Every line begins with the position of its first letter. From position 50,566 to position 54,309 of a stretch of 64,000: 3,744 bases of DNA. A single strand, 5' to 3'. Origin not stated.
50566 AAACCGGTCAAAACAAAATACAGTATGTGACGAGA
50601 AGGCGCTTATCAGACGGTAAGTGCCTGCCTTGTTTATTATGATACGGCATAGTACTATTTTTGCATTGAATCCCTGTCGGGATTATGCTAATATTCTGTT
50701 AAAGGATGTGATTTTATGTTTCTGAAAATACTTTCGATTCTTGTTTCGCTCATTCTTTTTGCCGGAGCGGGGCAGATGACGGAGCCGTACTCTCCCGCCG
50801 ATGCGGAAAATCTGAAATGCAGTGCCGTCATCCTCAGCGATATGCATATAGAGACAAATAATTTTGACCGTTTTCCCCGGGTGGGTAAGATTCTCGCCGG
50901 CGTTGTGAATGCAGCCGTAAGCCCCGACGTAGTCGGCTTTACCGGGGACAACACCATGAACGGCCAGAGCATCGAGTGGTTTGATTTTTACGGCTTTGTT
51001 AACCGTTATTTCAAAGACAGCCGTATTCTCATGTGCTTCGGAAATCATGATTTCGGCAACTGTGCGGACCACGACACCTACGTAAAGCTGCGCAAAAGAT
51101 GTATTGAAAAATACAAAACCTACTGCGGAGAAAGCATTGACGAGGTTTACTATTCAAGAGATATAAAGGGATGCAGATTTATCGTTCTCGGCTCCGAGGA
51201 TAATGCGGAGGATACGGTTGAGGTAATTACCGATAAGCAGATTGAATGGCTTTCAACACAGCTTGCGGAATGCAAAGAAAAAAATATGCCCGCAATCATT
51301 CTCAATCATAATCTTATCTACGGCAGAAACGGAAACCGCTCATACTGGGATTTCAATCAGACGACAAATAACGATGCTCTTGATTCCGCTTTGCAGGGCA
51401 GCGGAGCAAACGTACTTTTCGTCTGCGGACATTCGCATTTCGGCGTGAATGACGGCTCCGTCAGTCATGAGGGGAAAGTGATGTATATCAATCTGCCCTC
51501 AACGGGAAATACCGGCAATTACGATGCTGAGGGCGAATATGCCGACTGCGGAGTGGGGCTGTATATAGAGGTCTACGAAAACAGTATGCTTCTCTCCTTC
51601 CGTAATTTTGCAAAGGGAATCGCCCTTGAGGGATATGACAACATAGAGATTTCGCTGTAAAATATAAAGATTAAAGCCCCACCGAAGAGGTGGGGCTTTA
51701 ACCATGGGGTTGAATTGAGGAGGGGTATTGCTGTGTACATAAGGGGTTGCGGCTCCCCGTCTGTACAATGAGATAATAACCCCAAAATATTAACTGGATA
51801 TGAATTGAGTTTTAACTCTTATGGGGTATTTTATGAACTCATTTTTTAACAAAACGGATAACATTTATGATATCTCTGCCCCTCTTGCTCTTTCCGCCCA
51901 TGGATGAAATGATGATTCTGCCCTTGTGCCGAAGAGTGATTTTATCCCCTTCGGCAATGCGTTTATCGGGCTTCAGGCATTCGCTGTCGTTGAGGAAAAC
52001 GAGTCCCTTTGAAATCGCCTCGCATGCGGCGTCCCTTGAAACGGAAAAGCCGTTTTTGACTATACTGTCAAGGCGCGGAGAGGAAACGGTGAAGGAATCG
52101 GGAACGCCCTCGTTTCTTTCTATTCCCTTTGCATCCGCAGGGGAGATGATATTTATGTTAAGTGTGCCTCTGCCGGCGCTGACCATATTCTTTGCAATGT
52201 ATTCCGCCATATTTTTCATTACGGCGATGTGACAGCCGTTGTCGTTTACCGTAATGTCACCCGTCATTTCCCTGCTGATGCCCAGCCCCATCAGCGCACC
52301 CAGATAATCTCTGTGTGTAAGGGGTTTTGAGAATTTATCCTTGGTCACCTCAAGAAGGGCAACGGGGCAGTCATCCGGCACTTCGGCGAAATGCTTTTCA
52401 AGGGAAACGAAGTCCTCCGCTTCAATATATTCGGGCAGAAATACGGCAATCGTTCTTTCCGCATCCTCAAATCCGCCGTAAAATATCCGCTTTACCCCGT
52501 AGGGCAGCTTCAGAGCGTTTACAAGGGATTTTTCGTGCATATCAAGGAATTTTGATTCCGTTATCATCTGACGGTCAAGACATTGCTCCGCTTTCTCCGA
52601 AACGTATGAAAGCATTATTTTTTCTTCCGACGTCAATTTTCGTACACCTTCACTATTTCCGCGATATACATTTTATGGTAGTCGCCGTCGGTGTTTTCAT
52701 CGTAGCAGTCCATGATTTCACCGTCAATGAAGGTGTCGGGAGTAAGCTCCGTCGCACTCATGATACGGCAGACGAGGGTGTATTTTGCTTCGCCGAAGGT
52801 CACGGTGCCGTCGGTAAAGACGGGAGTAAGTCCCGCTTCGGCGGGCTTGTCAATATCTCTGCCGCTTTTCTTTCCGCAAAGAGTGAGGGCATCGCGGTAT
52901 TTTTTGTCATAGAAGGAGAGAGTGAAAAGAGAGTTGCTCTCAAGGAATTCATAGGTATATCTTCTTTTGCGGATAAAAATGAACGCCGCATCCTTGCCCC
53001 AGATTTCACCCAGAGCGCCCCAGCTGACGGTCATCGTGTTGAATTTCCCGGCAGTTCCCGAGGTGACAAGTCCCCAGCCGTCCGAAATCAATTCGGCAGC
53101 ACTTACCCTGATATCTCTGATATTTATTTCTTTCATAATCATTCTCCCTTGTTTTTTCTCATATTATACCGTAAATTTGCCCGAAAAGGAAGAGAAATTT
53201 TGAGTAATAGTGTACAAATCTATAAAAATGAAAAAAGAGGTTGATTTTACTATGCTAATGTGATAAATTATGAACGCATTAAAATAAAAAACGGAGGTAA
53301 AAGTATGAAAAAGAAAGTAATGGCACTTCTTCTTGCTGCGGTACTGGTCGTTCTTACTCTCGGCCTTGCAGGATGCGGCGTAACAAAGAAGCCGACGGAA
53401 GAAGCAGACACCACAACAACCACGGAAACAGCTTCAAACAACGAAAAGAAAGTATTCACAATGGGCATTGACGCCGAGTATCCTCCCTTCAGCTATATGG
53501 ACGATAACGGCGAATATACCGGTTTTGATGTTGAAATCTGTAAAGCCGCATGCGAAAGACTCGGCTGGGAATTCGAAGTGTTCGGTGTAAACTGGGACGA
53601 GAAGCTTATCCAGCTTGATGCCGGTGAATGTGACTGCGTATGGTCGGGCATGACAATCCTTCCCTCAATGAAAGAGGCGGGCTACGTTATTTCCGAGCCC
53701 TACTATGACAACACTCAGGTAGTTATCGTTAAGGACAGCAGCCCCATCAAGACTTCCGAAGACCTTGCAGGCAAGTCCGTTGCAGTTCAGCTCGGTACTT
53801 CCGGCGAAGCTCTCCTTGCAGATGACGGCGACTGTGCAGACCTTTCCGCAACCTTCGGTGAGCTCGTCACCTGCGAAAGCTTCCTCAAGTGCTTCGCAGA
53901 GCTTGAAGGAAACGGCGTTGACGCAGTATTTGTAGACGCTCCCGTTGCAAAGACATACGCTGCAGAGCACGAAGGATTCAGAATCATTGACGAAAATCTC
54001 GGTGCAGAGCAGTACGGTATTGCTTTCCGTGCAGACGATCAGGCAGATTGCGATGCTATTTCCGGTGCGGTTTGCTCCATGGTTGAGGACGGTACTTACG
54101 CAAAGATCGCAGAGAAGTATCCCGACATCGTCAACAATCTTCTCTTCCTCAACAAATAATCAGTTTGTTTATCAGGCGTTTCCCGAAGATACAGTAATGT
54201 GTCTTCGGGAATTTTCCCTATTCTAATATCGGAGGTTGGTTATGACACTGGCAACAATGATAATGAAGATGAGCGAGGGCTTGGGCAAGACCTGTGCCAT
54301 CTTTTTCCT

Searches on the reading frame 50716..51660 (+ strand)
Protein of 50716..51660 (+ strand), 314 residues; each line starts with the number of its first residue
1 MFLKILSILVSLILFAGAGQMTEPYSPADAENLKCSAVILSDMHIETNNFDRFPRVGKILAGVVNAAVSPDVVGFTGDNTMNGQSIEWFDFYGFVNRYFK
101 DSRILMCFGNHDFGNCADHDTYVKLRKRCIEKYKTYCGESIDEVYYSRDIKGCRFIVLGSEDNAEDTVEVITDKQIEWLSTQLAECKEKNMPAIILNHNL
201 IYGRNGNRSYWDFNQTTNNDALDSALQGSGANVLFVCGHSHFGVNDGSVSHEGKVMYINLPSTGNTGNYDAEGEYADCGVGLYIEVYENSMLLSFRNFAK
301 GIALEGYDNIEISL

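Call 107: search_protein_families(library=pfam, proteins=[window:50716-51660:+], max_evalue=0.00001)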
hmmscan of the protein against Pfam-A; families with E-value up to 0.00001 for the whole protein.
window:50716-51660:+ (314 aa): 1 family
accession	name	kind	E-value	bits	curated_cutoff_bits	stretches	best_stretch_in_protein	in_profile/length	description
PF00149.33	Metallophos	-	1.6e-11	45.5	21.5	1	38-241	4-189/191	Calcineurin-like phosphoesterase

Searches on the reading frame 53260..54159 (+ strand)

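Call 107: search_protein_families(library=pfam, proteins=[window:53260-54159:+], max_evalue=0.00001)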
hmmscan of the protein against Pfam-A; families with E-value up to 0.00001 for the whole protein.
window:53260-54159:+ (299 aa): 2 families
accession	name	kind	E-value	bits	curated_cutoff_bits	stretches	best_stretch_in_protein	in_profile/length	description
PF00497.25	SBP_bac_3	-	3.1e-32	111.6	26.4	1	67-287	2-129/132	Bacterial extracellular solute-binding proteins, family 3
PF12974.12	Phosphonate-bd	-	2.4e-06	27.6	27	1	100-285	26-227/242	ABC transporter, phosphonate, periplasmic substrate-binding protein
